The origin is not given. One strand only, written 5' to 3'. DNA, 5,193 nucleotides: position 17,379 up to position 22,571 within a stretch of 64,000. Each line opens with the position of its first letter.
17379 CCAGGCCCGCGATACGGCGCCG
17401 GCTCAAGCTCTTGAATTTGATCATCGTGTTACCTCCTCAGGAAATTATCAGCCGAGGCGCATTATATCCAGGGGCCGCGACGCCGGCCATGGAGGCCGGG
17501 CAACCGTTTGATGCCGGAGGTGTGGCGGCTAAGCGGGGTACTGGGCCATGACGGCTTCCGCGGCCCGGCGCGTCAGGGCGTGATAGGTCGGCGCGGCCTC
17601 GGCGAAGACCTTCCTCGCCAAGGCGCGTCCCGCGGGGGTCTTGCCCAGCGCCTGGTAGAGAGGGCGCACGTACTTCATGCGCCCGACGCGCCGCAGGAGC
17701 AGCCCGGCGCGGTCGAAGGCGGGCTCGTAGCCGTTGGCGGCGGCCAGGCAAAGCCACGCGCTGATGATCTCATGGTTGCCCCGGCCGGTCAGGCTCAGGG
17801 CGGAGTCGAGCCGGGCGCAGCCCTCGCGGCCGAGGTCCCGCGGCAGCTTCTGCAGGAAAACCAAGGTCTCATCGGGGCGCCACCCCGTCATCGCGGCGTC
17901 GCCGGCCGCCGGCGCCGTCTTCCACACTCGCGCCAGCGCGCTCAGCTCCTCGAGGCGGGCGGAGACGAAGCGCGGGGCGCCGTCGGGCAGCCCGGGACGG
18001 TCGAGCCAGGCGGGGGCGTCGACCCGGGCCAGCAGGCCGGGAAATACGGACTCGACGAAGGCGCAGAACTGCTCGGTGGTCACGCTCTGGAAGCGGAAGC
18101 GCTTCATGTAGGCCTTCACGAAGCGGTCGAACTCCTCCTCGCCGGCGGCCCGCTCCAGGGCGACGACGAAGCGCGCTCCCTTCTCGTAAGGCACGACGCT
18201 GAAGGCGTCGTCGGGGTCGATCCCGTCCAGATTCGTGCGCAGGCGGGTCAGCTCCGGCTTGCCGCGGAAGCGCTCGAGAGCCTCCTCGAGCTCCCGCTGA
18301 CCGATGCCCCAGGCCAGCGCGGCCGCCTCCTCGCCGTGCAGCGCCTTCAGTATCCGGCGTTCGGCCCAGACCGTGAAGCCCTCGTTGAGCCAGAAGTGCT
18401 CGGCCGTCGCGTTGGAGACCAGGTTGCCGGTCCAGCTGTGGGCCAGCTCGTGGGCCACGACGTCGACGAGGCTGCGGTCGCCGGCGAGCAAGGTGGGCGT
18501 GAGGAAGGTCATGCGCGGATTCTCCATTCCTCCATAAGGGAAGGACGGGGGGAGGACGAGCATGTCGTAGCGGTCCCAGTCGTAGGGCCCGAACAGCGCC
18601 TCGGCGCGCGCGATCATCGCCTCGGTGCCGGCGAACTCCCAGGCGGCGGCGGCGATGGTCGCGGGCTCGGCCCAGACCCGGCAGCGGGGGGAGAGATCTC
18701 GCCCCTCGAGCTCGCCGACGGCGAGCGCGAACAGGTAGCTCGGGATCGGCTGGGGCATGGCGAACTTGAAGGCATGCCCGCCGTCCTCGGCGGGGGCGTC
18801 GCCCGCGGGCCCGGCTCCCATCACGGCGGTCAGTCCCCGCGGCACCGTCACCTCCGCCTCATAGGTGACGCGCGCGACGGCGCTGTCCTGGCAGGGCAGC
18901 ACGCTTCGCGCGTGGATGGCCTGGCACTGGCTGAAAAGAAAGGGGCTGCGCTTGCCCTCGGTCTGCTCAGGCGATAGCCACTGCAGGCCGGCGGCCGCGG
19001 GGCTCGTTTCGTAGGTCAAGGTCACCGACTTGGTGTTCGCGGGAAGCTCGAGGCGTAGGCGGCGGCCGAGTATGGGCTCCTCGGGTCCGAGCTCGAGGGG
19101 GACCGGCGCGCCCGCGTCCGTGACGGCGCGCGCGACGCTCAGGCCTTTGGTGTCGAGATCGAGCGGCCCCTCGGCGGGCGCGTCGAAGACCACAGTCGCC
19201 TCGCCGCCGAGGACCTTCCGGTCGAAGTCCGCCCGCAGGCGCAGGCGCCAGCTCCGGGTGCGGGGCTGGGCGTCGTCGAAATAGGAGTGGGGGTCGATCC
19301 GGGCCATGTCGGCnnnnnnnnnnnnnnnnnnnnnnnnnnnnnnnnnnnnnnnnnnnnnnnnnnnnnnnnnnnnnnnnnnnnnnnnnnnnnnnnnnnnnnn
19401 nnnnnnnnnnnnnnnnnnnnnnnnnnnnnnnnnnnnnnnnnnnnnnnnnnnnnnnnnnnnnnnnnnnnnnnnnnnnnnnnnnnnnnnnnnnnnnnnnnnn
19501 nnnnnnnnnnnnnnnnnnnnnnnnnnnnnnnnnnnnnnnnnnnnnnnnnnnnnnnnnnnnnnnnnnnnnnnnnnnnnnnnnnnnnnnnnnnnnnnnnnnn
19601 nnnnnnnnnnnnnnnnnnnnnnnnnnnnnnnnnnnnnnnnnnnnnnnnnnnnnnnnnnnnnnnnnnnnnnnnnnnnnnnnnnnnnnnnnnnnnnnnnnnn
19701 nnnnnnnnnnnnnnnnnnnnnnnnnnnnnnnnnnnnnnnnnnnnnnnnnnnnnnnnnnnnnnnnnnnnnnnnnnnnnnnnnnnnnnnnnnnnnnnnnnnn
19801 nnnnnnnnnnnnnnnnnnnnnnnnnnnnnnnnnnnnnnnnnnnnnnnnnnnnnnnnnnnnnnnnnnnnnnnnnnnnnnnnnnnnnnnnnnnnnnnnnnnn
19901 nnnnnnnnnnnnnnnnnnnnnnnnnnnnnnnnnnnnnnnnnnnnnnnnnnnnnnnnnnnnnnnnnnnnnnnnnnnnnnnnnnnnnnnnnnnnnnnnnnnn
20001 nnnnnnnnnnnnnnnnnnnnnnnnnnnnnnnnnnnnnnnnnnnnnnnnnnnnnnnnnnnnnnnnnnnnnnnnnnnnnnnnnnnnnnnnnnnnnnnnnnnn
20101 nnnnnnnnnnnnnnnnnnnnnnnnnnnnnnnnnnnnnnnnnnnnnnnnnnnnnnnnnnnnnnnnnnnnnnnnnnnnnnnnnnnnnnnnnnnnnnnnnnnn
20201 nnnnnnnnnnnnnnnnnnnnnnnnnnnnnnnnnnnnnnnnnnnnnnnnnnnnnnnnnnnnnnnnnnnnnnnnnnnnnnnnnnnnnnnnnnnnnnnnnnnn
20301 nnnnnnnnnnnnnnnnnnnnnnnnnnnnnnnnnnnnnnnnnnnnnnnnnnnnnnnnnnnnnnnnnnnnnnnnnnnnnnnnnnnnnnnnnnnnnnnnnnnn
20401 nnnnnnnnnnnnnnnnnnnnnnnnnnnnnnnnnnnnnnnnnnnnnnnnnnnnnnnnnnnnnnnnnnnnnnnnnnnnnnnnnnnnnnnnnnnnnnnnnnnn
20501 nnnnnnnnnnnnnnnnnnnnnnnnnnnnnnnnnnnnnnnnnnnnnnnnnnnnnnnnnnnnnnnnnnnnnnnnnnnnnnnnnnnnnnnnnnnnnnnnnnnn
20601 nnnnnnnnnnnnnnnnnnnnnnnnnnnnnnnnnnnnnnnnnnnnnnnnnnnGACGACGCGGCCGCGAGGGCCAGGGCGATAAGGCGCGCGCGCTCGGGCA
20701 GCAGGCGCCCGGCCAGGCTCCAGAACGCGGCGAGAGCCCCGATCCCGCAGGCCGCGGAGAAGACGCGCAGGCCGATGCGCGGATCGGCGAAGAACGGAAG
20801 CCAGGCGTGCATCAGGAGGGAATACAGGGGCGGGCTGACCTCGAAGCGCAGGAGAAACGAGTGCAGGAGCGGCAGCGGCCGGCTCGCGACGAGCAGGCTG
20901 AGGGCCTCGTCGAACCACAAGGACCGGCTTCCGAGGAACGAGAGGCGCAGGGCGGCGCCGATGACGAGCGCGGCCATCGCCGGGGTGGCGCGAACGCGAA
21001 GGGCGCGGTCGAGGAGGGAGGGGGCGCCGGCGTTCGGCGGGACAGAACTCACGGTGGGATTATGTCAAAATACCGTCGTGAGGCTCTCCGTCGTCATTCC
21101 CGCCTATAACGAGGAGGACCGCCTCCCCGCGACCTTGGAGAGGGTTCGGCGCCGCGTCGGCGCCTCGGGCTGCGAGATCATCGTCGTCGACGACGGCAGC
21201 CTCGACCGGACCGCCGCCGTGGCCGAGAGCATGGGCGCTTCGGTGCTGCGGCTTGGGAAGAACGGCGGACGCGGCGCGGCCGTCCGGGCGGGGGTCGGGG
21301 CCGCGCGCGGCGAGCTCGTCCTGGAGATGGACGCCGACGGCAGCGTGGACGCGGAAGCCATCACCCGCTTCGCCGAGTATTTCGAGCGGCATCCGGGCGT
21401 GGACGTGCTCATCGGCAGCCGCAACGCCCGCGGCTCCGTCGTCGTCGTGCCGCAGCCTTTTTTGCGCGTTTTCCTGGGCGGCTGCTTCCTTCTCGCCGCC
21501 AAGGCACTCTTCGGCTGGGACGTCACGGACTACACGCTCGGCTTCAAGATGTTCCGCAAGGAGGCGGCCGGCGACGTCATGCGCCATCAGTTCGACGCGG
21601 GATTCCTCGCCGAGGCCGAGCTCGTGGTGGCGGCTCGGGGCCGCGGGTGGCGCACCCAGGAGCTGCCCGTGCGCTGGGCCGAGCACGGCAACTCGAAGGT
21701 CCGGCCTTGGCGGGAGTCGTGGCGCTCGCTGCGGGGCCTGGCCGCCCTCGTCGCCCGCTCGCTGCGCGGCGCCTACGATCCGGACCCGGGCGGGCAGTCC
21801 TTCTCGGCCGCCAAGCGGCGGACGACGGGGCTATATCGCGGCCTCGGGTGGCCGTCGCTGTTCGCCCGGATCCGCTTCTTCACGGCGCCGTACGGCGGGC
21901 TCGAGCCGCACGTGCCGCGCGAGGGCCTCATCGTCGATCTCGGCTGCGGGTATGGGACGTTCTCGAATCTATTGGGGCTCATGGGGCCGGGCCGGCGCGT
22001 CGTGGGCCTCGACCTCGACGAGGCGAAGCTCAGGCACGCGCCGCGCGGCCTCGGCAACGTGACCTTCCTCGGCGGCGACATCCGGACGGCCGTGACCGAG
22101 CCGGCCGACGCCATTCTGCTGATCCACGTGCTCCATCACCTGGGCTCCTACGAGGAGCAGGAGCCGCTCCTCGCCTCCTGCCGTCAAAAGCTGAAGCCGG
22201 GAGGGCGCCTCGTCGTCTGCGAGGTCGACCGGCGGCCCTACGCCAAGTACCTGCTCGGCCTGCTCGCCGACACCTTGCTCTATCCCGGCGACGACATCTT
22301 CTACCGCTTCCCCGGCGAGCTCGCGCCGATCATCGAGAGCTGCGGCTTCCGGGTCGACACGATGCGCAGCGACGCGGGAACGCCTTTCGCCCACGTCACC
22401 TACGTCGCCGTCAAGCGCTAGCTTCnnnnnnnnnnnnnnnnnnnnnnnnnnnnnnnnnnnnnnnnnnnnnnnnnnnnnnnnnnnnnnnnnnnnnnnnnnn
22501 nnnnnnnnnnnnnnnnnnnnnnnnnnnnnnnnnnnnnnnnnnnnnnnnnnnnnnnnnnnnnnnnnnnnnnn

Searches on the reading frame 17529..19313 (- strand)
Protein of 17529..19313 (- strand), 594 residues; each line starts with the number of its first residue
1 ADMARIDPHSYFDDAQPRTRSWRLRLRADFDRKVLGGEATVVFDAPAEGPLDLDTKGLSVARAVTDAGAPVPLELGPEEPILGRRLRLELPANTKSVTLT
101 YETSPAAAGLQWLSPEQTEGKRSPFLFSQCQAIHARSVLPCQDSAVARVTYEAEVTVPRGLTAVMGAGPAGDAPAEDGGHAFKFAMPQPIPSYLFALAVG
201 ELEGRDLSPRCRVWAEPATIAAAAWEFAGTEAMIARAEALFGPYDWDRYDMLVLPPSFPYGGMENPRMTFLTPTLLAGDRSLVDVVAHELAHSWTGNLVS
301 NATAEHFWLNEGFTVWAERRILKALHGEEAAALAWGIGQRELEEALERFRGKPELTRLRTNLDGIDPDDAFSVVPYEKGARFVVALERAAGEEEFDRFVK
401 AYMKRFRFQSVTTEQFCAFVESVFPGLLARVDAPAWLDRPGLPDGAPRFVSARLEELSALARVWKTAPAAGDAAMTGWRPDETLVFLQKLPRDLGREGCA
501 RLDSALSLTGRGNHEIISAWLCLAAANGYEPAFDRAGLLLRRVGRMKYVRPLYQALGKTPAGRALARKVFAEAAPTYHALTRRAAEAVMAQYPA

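Call 9: search_protein_families(library=pfam, proteins=[window:17529-19313:-], max_evalue=0.01)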
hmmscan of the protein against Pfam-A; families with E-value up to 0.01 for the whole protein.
window:17529-19313:- (594 aa): 3 families
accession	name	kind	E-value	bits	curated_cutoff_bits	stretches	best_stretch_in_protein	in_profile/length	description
PF01433.26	Peptidase_M1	-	3.9e-45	154.6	27.7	1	231-421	8-204/218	Peptidase family M1 domain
PF09127.17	Leuk-A4-hydro_C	-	1.3e-21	77.2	27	1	478-586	1-109/112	Leukotriene A4 hydrolase, C-terminal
PF17900.6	Peptidase_M1_N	-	8.5e-13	49.2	25.8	1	21-194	4-186/186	Peptidase M1 N-terminal domain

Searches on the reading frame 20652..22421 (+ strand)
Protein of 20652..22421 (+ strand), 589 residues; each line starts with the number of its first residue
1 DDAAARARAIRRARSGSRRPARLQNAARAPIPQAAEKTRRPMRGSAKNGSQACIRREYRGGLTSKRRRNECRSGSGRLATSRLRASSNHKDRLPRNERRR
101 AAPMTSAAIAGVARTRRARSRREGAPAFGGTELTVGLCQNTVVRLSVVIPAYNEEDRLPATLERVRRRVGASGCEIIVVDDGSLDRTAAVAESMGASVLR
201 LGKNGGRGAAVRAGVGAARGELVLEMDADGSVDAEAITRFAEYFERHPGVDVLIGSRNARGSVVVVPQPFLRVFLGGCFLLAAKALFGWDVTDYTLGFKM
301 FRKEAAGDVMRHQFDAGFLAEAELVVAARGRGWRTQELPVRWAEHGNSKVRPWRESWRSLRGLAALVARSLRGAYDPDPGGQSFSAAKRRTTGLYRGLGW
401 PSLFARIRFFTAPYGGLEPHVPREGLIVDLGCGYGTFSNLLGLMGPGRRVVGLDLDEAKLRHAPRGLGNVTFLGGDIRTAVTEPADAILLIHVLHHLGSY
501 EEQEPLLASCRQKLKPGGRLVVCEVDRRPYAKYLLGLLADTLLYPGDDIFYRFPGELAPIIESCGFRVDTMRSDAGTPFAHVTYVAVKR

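Call 9: search_protein_families(library=pfam, proteins=[window:20652-22421:+], max_evalue=0.01)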
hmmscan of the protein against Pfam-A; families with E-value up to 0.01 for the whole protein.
window:20652-22421:+ (589 aa): 11 families
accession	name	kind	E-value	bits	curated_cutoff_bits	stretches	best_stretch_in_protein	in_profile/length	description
PF00535.33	Glycos_transf_2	-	2.2e-30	106.3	23.3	1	146-306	1-164/168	Glycosyl transferase family 2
PF08241.18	Methyltransf_11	-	1.2e-12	48.7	21.2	1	428-522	1-95/95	Methyltransferase domain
PF13649.12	Methyltransf_25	-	3.7e-12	47.2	27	1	427-518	1-97/97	Methyltransferase domain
PF08242.18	Methyltransf_12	-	3.9e-12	47.2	30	1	428-520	1-98/98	Methyltransferase domain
PF13847.12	Methyltransf_31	-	2.6e-10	40.6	27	1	427-526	7-113/145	Methyltransferase domain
PF00891.24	Methyltransf_2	-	1.2e-09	38.3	22.3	1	426-524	65-166/210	O-methyltransferase domain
PF13489.12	Methyltransf_23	-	1.3e-09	38.5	27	1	423-533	22-128/164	Methyltransferase domain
PF01728.25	FtsJ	-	2.8e-07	31.1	24.1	1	423-521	21-136/181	FtsJ-like methyltransferase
PF13641.12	Glyco_tranf_2_3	-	1.2e-06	29.1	27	1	145-256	3-122/230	Glycosyltransferase like family 2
PF05175.20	MTS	-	3.3e-05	24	23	1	423-535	31-151/170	Methyltransferase small domain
PF10111.15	Glyco_tranf_2_2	-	0.0043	17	27.3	1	146-231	1-93/276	Glycosyltransferase like family 2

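Call 10: search_protein_families(library=ncbifam, proteins=[window:20652-22421:+], max_evalue=0.001)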
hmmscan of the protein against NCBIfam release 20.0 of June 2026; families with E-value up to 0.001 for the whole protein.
window:20652-22421:+ (589 aa): 23 families
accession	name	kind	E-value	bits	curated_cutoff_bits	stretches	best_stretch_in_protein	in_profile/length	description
NF058614.1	PPMAGASynPpgS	equivalog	4.8e-19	68.7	370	1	147-341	4-195/226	polyprenyl-phospho-N-acetylgalactosaminyl synthase PpgS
NF041391.1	DPhHxTase_Halo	equivalog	5.5e-18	64.7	375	1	151-353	3-195/213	dolichyl-phosphate hexose transferase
TIGR04283.1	glyco_like_mftF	equivalog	9.8e-17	61.3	182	1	145-244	1-97/221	TIGR04283 family arsenosugar biosynthesis glycosyltransferase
TIGR04182.1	glyco_TIGR04182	equivalog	6.2e-15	55.4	325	1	146-355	3-206/293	S-layer glycoprotein N-glycosyltransferase AglJ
NF041875.1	EPS_EpsD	equivalog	7.1e-15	55.2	370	1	145-255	1-114/325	exopolysaccharide biosynthesis glycosyltransferase EpsD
TIGR03937.1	PgaC_IcaA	equivalog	2.8e-14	52.9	422.3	1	141-259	43-165/407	poly-beta-1,6-N-acetyl-D-glucosamine synthase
NF007986.1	PRK10714.1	equivalog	2.2e-13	49.9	529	1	141-261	4-130/316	undecaprenyl-phosphate 4-deoxy-4-formamido-L-arabinose transferase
NF010496.0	PRK13915.1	equivalog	2.3e-12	46.7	262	1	142-229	30-126/307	glucosyl-3-phosphoglycerate synthase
NF047588.1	GlcsyltransPgfSStrep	equivalog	2.2e-11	43.5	500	1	144-306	2-164/308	glycosyltransferase PgfS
NF007482.0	PRK10073.1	equivalog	7.6e-10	38.3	423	1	140-236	3-102/334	glycosyltransferase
NF038302.1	EPS_HpsE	equivalog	3.8e-09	35.9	300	1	144-252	2-119/307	hormogonium polysaccharide biosynthesis glycosyltransferase HpsE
TIGR04242.1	nodulat_NodC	equivalog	3e-08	33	550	1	140-256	45-167/395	chitooligosaccharide synthase NodC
TIGR03111.1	glyc2_xrt_Gpos1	hypoth_equivalog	1.1e-07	31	363.95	1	144-256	50-168/439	TIGR03111 family XrtG-associated glycosyltransferase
NF002463.0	PRK01683.1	equivalog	4.9e-07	29.6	297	1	426-522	34-128/258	trans-aconitate 2-methyltransferase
NF043040.1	corrin_prot_MT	hypoth_equivalog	7.5e-07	28.8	180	1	424-523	42-148/216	corrinoid protein-associated methyltransferase CpaM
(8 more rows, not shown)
